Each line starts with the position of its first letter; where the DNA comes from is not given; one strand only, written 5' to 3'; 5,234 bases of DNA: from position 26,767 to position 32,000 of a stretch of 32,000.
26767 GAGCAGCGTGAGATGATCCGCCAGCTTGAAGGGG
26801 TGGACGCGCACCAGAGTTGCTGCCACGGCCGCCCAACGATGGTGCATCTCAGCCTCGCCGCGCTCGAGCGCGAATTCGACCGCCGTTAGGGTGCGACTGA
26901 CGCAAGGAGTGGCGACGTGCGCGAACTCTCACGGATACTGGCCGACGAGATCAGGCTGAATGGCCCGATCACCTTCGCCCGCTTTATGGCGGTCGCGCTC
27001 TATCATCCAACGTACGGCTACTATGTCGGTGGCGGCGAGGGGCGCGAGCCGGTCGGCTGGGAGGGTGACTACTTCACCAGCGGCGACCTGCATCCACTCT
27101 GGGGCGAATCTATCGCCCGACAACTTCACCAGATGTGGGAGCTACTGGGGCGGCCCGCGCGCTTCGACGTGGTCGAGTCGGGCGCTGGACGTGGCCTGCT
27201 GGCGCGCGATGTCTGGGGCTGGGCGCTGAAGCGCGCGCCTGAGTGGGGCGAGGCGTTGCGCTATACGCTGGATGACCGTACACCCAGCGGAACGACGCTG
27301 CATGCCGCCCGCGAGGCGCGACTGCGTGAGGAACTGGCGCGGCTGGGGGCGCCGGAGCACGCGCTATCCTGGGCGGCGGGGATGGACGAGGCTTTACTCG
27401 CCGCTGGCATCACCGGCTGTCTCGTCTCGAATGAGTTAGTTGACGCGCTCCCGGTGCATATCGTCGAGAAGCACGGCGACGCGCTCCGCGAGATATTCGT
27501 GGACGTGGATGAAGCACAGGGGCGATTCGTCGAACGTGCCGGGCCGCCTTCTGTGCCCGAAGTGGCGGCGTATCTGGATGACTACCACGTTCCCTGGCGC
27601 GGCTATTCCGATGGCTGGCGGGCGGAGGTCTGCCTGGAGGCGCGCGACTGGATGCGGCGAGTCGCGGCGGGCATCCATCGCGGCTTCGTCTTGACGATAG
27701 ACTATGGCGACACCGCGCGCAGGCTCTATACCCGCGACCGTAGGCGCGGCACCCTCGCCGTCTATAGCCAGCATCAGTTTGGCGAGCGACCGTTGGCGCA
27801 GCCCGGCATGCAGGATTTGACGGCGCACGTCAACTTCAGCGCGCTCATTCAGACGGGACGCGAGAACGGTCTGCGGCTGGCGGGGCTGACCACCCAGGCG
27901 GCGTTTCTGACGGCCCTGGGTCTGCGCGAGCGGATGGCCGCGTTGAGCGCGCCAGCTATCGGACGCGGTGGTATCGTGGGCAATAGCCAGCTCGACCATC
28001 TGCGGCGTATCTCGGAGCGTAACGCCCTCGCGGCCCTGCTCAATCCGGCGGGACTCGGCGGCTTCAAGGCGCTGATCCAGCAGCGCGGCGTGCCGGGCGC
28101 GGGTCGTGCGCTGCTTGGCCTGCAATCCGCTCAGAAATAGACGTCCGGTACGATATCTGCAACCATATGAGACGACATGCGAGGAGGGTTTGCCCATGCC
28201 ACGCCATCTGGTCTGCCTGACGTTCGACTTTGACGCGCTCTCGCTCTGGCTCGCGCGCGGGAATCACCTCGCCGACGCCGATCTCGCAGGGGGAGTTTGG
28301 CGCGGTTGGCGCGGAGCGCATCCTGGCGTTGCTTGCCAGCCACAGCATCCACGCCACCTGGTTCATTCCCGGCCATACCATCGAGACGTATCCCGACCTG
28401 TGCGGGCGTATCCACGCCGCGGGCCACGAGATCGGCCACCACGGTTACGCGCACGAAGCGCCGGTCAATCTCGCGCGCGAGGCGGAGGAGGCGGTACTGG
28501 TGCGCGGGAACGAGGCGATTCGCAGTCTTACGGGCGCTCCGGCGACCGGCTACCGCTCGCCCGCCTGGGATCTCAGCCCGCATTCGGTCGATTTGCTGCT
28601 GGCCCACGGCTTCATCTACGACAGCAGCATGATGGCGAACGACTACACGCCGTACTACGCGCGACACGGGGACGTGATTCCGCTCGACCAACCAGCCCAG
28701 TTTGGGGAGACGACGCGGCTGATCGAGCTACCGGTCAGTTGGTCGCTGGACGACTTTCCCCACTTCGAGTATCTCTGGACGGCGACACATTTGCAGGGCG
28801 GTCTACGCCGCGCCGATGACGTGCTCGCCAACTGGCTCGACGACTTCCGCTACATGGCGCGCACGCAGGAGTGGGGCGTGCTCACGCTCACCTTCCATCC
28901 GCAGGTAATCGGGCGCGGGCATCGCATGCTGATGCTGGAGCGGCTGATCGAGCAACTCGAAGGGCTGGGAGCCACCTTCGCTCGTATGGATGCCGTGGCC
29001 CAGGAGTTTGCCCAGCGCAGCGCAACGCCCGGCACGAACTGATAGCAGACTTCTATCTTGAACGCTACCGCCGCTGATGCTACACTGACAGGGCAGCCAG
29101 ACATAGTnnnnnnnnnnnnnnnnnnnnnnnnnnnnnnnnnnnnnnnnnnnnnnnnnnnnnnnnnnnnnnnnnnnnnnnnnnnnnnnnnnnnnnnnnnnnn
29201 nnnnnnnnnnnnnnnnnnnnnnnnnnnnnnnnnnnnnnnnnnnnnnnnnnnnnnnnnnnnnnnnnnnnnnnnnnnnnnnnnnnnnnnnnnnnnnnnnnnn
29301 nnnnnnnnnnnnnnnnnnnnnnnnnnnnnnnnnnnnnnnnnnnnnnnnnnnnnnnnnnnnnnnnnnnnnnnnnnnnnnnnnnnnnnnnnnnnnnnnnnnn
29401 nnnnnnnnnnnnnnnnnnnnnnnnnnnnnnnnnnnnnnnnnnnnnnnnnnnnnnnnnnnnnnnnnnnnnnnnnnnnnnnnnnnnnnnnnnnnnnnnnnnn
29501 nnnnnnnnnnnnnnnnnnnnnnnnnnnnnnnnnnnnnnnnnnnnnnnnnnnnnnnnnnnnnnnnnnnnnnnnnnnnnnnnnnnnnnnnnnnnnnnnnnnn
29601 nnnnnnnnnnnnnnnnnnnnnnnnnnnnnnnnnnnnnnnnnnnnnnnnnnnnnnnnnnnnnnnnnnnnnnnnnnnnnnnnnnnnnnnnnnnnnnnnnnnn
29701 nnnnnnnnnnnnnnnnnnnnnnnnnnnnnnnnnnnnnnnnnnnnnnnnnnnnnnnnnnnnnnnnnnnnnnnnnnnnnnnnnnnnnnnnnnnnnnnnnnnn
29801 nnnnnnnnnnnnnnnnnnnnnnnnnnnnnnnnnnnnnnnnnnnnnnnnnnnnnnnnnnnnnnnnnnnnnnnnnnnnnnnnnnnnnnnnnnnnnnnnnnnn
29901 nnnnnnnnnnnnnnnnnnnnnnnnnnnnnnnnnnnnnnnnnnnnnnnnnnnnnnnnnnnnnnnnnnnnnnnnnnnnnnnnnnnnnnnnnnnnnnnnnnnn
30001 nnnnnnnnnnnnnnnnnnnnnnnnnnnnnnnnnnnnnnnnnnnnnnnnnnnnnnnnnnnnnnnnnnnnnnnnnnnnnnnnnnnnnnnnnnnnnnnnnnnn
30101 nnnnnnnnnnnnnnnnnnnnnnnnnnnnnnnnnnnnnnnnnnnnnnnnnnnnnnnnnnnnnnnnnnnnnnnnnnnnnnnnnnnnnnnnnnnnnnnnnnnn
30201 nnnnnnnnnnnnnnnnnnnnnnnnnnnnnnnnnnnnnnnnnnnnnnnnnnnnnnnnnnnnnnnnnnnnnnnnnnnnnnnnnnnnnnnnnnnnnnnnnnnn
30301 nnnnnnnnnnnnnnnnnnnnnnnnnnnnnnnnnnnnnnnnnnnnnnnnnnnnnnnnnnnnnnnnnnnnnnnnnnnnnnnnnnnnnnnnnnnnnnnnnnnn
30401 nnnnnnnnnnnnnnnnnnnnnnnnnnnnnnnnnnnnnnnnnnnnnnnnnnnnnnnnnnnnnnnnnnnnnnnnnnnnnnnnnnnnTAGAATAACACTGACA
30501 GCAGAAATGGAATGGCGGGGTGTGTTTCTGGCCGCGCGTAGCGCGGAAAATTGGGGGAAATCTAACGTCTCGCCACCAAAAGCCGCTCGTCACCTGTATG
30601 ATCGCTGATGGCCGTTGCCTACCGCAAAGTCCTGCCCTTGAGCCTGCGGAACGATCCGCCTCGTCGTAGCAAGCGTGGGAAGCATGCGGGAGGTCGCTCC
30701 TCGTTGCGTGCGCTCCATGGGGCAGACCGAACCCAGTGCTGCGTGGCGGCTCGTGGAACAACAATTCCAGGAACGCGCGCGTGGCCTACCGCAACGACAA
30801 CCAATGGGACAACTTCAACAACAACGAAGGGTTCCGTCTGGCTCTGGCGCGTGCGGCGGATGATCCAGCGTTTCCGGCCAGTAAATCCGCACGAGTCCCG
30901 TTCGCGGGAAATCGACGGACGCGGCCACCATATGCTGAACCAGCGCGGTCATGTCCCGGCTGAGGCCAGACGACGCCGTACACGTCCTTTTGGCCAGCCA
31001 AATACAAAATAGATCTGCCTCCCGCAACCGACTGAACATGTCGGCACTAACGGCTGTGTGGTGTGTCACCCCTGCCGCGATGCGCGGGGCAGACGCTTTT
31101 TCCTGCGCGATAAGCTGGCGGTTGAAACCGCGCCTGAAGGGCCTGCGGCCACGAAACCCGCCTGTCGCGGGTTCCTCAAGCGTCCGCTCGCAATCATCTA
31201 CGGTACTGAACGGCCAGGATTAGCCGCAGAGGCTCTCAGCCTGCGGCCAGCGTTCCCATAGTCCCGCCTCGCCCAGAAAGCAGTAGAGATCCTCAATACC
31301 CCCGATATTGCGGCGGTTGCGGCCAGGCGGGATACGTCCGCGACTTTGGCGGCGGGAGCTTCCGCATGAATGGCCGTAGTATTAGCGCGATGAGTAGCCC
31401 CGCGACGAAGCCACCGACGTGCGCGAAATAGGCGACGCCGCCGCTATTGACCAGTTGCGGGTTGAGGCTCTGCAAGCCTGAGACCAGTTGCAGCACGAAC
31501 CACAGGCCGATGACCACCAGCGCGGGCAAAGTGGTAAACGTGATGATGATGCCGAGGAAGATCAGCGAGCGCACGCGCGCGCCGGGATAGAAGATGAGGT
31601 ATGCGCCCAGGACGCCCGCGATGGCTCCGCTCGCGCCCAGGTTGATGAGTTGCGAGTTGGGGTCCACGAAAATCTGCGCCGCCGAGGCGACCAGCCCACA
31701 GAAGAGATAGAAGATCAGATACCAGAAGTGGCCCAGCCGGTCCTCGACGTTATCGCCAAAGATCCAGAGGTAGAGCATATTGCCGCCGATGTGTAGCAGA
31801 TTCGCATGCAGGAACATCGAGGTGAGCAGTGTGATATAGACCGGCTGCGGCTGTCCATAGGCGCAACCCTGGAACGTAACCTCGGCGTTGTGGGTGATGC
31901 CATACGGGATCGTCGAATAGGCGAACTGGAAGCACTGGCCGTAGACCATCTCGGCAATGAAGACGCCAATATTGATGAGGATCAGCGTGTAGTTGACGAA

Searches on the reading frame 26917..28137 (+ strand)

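Call 84: search_protein_families(library=pfam, proteins=[window:26917-28137:+], max_evalue=0.00001)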
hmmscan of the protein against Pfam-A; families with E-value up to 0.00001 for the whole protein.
window:26917-28137:+ (407 aa): 1 family
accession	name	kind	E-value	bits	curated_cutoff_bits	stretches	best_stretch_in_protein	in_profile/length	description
PF02636.23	Methyltransf_28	-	2.3e-56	191.5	23.3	1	66-324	2-248/249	Putative S-adenosyl-L-methionine-dependent methyltransferase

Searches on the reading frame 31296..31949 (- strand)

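Call 84: search_protein_families(library=pfam, proteins=[window:31296-31949:-], max_evalue=0.00001)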
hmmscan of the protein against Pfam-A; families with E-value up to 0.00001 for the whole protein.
window:31296-31949:- (218 aa): 1 family
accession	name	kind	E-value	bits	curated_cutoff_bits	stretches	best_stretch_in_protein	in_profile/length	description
PF01694.28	Rhomboid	-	1.3e-33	116.6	22.6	1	38-193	4-142/143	Rhomboid domain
